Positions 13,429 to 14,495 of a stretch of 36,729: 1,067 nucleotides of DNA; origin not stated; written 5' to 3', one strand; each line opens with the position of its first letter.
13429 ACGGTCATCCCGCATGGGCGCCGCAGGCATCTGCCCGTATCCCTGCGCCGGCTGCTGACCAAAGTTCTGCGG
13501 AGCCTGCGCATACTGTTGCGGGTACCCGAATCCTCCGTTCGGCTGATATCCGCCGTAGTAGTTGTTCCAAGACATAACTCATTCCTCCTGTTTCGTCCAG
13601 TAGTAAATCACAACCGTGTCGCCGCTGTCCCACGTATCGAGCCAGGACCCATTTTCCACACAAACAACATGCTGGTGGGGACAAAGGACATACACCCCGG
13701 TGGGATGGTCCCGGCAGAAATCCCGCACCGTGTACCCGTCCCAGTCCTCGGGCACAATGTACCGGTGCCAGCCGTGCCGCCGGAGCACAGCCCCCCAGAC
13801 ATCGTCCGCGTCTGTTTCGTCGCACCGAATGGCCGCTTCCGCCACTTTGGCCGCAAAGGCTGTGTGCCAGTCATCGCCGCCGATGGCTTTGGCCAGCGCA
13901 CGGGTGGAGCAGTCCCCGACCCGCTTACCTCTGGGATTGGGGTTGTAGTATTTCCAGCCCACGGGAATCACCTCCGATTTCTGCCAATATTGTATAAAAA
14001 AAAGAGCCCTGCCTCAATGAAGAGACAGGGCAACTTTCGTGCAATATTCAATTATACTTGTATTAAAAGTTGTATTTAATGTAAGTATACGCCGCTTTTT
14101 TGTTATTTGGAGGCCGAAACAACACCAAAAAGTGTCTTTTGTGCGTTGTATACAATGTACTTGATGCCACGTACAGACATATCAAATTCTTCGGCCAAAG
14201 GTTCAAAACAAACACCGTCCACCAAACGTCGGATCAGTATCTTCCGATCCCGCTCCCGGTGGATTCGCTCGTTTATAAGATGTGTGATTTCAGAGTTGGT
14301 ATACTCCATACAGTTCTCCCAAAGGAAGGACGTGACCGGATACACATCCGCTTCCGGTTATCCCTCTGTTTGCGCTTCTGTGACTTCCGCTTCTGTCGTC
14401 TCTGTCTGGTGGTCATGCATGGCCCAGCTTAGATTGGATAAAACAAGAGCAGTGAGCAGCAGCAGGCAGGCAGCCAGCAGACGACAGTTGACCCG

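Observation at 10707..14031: Terminator-insulated seven-gene cargo operon of unassignable low-complexity proteins between the lysis genes and attP/integrase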

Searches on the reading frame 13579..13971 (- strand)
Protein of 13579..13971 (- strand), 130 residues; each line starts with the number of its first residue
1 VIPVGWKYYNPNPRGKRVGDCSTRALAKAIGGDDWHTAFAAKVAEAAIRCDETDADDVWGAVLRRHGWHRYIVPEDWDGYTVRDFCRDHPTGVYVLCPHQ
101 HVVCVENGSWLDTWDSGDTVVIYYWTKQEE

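Call 3: search_protein_families(library=pfam, proteins=[window:13579-13971:-], max_evalue=1)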
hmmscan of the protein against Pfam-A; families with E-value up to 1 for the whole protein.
window:13579-13971:- (130 aa): 0 families

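Call 4: search_protein_families(library=phrogs, proteins=[window:13579-13971:-], max_evalue=1)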
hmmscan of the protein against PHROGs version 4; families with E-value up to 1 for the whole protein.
window:13579-13971:- (130 aa): 5 families
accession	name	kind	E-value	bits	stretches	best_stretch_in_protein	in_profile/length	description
phrog_3754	-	unknown function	2.4e-26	93.7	1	6-128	8-144/145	-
phrog_15863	-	unknown function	9.2e-05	22.9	1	7-121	4-114/312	-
phrog_17072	-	unknown function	0.17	12.5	1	49-90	89-128/161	-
phrog_8683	-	unknown function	0.33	11.6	1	18-44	14-40/63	-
phrog_9950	-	unknown function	0.45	11.6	0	20-58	21-58/106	-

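Call 17: search_solved_structures(query=window:13579-13971:-, max_evalue=10)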
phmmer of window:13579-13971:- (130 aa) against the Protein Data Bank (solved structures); distinct sequences matched with E-value up to 10: 1.
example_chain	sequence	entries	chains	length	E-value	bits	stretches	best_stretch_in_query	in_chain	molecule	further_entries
6h3w_A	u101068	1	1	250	0.43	13.6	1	80-128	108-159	Envelopment polyprotein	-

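Call 24: search_protein_families(library=ncbifam, proteins=[window:13579-13971:-], max_evalue=1)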
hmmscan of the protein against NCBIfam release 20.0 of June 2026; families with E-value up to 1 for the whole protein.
window:13579-13971:- (130 aa): 0 families

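Call 25: search_protein_families(library=padloc, proteins=[window:13579-13971:-], max_evalue=1)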
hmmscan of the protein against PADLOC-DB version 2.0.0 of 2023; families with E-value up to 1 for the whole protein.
window:13579-13971:- (130 aa): 0 families

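Call 27: find_homologous_proteins(query=window:13579-13971:-)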
Query window:13579-13971:- (130 aa): 77 proteins with E <= 0.001 among 84 candidates.
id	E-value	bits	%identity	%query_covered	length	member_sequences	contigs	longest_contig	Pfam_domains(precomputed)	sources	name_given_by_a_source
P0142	1.4e-79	283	91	98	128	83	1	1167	-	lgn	-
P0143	5.7e-74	265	83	98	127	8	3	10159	-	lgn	-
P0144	1.2e-73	264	84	98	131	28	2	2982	-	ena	-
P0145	1.1e-67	244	80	97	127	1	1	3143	-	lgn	-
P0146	8.2e-67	242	76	99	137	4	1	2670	-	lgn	-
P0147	1.0e-66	241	79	97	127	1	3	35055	-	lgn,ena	-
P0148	7.7e-44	167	60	95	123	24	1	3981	-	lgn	-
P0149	4.1e-41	158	56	95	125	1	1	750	-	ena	-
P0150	1.1e-37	147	56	95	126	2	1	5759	-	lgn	-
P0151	4.3e-37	145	54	98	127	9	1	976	-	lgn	-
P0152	4.2e-36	142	52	94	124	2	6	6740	-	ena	-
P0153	7.1e-36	141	50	94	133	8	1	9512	-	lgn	-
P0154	1.0e-35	141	52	95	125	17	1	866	-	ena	-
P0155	8.3e-35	138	51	95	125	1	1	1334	-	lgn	-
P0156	1.2e-34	137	50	95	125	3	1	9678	-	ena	-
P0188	2.8e-29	120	48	94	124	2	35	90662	-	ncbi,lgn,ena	-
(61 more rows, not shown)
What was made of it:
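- On Papain-like cysteine peptidases (clan CA, including C39): One public record names a homologue 'putative papain-like endopeptidase' (call 27).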

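Call 35: search_solved_structures(query=A1, max_evalue=10, show_alignments=2)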
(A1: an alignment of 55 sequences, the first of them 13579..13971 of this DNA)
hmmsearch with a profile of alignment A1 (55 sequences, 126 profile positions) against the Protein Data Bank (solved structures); distinct sequences matched with E-value up to 10: 0.
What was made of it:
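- On Papain-like cysteine peptidases (clan CA, including C39): No Pfam or PDB sequence hit (calls 3, 17, 35).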

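Call 39: find_encoding_contigs(protein=P0188, flank=10000, max_places=4)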
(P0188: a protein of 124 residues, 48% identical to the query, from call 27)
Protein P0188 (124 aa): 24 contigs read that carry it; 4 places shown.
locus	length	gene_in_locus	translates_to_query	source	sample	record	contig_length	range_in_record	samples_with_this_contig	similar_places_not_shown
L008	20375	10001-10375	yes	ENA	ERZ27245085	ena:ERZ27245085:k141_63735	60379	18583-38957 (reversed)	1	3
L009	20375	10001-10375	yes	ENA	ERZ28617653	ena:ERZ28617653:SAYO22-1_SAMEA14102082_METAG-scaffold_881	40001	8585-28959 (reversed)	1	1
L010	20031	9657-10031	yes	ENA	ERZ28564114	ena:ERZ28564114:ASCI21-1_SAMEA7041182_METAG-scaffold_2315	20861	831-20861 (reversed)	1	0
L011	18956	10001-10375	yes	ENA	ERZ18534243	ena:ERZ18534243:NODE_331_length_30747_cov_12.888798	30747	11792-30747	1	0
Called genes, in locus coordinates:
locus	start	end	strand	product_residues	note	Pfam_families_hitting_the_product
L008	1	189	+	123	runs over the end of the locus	-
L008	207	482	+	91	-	-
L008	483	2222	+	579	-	-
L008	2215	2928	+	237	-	-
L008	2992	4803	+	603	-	PF06605:Prophage_tail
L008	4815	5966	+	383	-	-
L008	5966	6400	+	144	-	PF21939:Gp10_C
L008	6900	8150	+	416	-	PF01551:Peptidase_M23, PF01183:Glyco_hydro_25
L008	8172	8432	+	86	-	-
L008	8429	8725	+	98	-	PF16079:Phage_holin_5_2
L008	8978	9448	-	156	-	-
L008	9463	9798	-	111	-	-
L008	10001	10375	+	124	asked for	-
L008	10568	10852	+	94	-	-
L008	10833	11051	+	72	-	-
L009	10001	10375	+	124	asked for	-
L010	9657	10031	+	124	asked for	-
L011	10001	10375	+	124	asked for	-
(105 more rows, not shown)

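Call 44: predict_structure(alignment_id=A1)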
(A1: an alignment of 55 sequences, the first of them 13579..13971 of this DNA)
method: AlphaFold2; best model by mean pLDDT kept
length: 130 residues; sequences in the alignment: 55
mean_pLDDT: 94.2   pTM: 0.88
mean pLDDT of the five models: 94.2, 93.4, 93.0, 92.1, 82.4
residues with pLDDT >= 90: 113; 70-90: 13; 50-70: 4; < 50: 0
segments of 3 or more residues with pLDDT < 50: none
pLDDT, mean of each block of 10 residues (from residue 1): 85 93 97 95 98 96 97 90 96 96 97 97 89
secondary structure, 60 per line:
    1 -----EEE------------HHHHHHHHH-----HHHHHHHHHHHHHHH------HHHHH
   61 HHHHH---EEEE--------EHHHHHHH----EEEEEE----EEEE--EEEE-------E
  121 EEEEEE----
elements in order: E6-8 H21-29 H35-49 H56-65 E69-72 H82-88 E93-98 E103-106 E109-112 E120-126
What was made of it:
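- On Papain-like cysteine peptidases (clan CA, including C39): The model has helix 21-29 and strands 93-126 (call 44).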

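Call 46: fold_search(model_id=the predicted structure, library=pdb)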
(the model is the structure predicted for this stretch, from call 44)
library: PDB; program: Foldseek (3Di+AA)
matches with E <= 10: 331; with E <= 0.001: 0
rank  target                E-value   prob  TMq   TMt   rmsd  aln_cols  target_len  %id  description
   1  6pgv_A                1.7e-01  0.57  0.42  0.37   5.4        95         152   16  Human Josephin-2 in complex with ubiquitin (released 2019-10-23)
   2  9f5t_A                2.0e-01  0.11  0.28  0.20   9.7       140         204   12  Ubiquitin C-terminal clippase BpJOS (released 2025-04-23)
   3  9f5t_C                2.3e-01  0.10  0.28  0.21   9.7       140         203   12  Ubiquitin C-terminal clippase BpJOS (released 2025-04-23)
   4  4j30_A                2.5e-01  0.28  0.32  0.29   5.4        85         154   13  Structure of the effector - immunity system Tae4 / Tai4 from Salmonella typhimurium, selenomethionine variant (released 2013-05-22)
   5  3cck_B                7.8e-01  0.05  0.19  0.19   8.4        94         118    8  Human CD69 (released 2008-11-25)
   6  6lzi                  8.4e-01  0.15  0.25  0.15   7.6        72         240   15  Aquifex aeolicus MutL ATPase domain complexed with ADP (released 2020-07-01)
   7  3c22_A                1.0e+00  0.04  0.18  0.18   9.0       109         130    6  Crystal structure of the carbohydrate recognition domain of human Langerin (released 2009-01-27)
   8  5jct                  1.1e+00  0.04  0.17  0.09   6.8        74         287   15  Crystal Structure of Human Pirin in complex with a Chemical Probe pyrrolidine 24 (released 2017-01-11)
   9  9rju_A                1.1e+00  0.02  0.14  0.03  10.7        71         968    6  W-formate dehydrogenase from Nitratidesulfovibrio vulgaris (Desulfovibrio vulgaris) - anaerobic soaked with 50 bar CO2 (released 2026-03-04)
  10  8s9u_B                1.2e+00  0.04  0.20  0.16   7.1        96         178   11  CRISPR-Cas type III-D effector complex bound to a target RNA (released 2024-04-24)
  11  2bpd_B                1.2e+00  0.03  0.10  0.10   7.9        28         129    4  STRUCTURE OF MURINE DECTIN-1 (released 2006-08-30)
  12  4ak8_B                1.3e+00  0.03  0.18  0.18   8.8       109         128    6  Structure of F241L mutant of langerin carbohydrate recognition domain. (released 2013-04-03)
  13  4j6p_A                1.3e+00  0.03  0.19  0.19   9.6       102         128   11  Crystal structure of calcium2+-free wild-type CD23 lectin domain (crystal form F) (released 2013-08-28)
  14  1h0h_A                1.3e+00  0.02  0.13  0.03  10.8        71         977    7  Tungsten containing Formate Dehydrogenase from Desulfovibrio Gigas (released 2003-02-20)
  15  6l2f_A                1.3e+00  0.06  0.15  0.16   9.3        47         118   15  Crystal structure of a cupin protein (tm1459, H54AH58A mutant) in copper (Cu) substituted form (released 2020-04-01)
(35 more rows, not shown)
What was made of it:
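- On Papain-like cysteine peptidases (clan CA, including C39): Best Foldseek match is Josephin-2, E 0.17, TM 0.42 (call 46).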

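Call 52: search_dna_similar(query=window:13579-13971:-, collection=phages, mode=protein, max_rows=60, max_evalue=0.001)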
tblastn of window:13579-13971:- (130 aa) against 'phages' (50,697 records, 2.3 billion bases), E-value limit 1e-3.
Records with a match: 37; places in all: 37; records where one place covers at least 80% of the query: 37.
Best place of each record, by identity: <60% 37.
By first word of the organism name: Bacillus 23; Bacteriophage 8; Dulem 2; Geobacillus 2; Butyrivibrio 1; bajarodcaudo 1.
By host as written in the record: Bacillus anthracis Sterne 10; - 9; Bacillus anthracis 5; Bacillus cereus 4; Geobacillus kaustophilus ATCC 8005 2; Bacillus cereus VKM B-370 2; Varecia variegata 1; Propithecus coquereli 1; and 3 more.
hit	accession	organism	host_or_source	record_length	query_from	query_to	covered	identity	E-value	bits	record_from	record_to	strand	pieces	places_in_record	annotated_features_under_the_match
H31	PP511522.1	Dulem virus 35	Varecia variegata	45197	9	128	92%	52.1%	2e-31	122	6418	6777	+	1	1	hypothetical protein (x2)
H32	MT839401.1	Bacteriophage sp.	human fecal samples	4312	6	128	95%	50.4%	9e-34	129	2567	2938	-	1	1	record has no annotation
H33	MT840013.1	Bacteriophage sp.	human fecal samples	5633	6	128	95%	50.4%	1e-32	125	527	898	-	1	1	record has no annotation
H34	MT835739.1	Bacteriophage sp.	human fecal samples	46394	6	127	94%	46.8%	1e-29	117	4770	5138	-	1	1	record has no annotation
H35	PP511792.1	Dulem virus 33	Propithecus coquereli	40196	9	130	94%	46.3%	7e-31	120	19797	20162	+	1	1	hypothetical protein (x2)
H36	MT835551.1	Bacteriophage sp.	human fecal samples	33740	4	130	98%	43.0%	1e-27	111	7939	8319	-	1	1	record has no annotation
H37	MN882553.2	Butyrivibrio virus Ceridwen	Butyrivibrio fibrisolvens DSM 3071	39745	6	129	95%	42.4%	1e-22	97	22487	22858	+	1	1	hypothetical protein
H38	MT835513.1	Bacteriophage sp.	human fecal samples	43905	6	130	96%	41.3%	3e-26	107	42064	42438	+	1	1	record has no annotation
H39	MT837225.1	Bacteriophage sp.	human fecal samples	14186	6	125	92%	40.8%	5e-27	109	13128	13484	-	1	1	record has no annotation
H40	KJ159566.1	Geobacillus phage GBK2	Geobacillus kaustophilus ATCC 8005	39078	7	129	95%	36.0%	1e-14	74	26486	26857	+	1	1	hypothetical protein (x2)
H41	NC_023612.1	Geobacillus phage GBK2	Geobacillus kaustophilus ATCC 8005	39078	7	129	95%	36.0%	1e-14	74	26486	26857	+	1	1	hypothetical protein (x2)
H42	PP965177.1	Bacillus phage KoopaTroopa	Bacillus thuringiensis serovar kurstaki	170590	1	129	99%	32.1%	4e-16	79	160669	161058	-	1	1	peptidase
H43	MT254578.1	Bacillus phage Izhevsk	Bacillus cereus VKM B-370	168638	7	127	93%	33.6%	2e-13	71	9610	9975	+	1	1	putative peptidase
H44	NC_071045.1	Bacillus phage Izhevsk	Bacillus cereus VKM B-370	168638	7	127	93%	33.6%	2e-13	71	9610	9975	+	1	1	putative peptidase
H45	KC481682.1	Bacillus phage vB_BanS-Tsamsa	Bacillus anthracis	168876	7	127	93%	33.6%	3e-13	71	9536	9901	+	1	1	hypothetical protein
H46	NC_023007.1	Bacillus phage vB_BanS-Tsamsa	Bacillus anthracis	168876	7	127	93%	33.6%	3e-13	71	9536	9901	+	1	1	hypothetical protein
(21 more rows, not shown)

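Call 53: get_annotated_region(hit=H41, flank=5000)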
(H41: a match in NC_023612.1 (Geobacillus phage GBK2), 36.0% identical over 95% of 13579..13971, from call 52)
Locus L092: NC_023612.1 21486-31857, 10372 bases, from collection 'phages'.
description: Geobacillus phage GBK2, complete genome.
organism: Geobacillus phage GBK2 (NCBI taxid 1458842)
taxonomy: Viruses; Duplodnaviria; Heunggongvirae; Uroviricota; Caudoviricetes
host: Geobacillus kaustophilus ATCC 8005; source: -; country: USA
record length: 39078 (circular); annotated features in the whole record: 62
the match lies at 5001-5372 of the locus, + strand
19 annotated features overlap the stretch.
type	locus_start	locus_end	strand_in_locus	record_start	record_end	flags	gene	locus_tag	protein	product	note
CDS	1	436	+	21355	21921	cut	-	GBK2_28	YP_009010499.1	hypothetical protein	-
CDS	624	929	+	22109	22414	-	-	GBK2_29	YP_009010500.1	hypothetical protein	-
CDS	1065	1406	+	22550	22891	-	-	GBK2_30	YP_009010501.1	hypothetical protein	-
CDS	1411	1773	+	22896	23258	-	-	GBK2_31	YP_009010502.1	hypothetical protein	-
CDS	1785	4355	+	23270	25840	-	-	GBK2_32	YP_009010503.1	hypothetical protein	-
CDS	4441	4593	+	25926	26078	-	-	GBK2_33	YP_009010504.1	hypothetical protein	-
CDS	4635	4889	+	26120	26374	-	-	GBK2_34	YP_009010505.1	hypothetical protein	-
CDS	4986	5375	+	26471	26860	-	-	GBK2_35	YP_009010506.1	hypothetical protein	-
CDS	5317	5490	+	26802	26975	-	-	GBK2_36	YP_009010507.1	hypothetical protein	-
CDS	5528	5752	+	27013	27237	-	-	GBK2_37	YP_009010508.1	hypothetical protein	-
CDS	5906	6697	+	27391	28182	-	-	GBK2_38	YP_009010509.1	RecE-like recombination exonuclease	-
CDS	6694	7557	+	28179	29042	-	-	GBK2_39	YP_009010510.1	RecT-like ssDNA annealing protein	-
CDS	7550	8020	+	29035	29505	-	-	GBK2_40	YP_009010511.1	single strand DNA binding protein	-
CDS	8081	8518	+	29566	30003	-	-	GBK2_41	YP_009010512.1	hypothetical protein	-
CDS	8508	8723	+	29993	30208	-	-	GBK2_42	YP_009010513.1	hypothetical protein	-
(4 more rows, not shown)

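Call 54: get_annotated_region(hit=H46, flank=5000)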
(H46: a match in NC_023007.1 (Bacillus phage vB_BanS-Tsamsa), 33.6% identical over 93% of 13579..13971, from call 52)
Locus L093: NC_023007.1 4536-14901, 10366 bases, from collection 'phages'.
description: Bacillus phage vB_BanS-Tsamsa, complete genome.
organism: Bacillus phage vB_BanS-Tsamsa (NCBI taxid 1308863)
taxonomy: Viruses; Duplodnaviria; Heunggongvirae; Uroviricota; Caudoviricetes; Joanripponvirinae; Tsamsavirus; Tsamsavirus tsamsa
host: Bacillus anthracis; source: -; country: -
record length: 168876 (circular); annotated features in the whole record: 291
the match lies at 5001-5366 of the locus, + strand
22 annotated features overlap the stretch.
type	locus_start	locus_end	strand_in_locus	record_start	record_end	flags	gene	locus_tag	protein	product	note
CDS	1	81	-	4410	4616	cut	-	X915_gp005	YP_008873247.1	hypothetical protein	gp5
CDS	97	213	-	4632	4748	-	-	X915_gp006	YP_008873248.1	hypothetical protein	gp6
CDS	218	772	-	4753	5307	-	-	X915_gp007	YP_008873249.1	hypothetical protein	gp7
CDS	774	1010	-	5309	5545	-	-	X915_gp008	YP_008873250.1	hypothetical protein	gp8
CDS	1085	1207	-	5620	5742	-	-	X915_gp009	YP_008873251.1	hypothetical protein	gp9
CDS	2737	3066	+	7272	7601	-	-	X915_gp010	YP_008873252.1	hypothetical protein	gp10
CDS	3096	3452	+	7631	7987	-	-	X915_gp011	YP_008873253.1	hypothetical protein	gp11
CDS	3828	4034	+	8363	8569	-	-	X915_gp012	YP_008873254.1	hypothetical protein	gp12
CDS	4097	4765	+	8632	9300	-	-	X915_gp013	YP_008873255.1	kinase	gp13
CDS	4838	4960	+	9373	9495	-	-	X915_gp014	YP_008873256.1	hypothetical protein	gp14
CDS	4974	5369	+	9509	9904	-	-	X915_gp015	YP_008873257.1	hypothetical protein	gp15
CDS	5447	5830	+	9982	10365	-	-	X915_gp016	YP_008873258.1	hypothetical protein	gp16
CDS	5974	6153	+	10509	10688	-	-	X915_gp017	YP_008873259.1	hypothetical protein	gp17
CDS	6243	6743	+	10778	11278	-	-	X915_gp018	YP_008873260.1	ocr-like anti-restriction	gp18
CDS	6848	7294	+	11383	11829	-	-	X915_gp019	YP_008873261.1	hypothetical protein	gp19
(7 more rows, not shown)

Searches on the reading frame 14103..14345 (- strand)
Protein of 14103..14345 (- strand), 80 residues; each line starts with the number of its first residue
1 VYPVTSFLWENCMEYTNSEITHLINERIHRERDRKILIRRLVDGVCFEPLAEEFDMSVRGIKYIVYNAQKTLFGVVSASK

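Call 8: search_protein_families(library=phrogs, proteins=[window:14103-14345:-], max_evalue=0.001)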
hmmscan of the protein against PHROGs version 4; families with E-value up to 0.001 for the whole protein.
window:14103-14345:- (80 aa): 0 families

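Call 24: search_protein_families(library=ncbifam, proteins=[window:14103-14345:-], max_evalue=1)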
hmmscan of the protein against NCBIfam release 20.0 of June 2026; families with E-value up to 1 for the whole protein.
window:14103-14345:- (80 aa): 3 families
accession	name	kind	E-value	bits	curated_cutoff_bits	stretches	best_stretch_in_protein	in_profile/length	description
NF005248.0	PRK06759.1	equivalog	0.0057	16.4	133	1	29-72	107-150/156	RNA polymerase factor sigma-70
TIGR02985.1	Sig70_bacteroi1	subfamily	0.037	14.2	126.4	1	15-72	99-158/162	RNA polymerase sigma-70 factor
TIGR02937.1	sigma70-ECF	superfamily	0.053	13.2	42.9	1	26-72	113-161/165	sigma-70 family RNA polymerase sigma factor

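Call 25: search_protein_families(library=padloc, proteins=[window:14103-14345:-], max_evalue=1)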
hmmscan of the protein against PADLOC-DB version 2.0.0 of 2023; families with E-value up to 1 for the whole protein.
window:14103-14345:- (80 aa): 0 families

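Call 82: search_protein_families(library=pfam, proteins=[window:14103-14345:-], max_evalue=0.01)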
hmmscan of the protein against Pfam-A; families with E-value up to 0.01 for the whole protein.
window:14103-14345:- (80 aa): 0 families
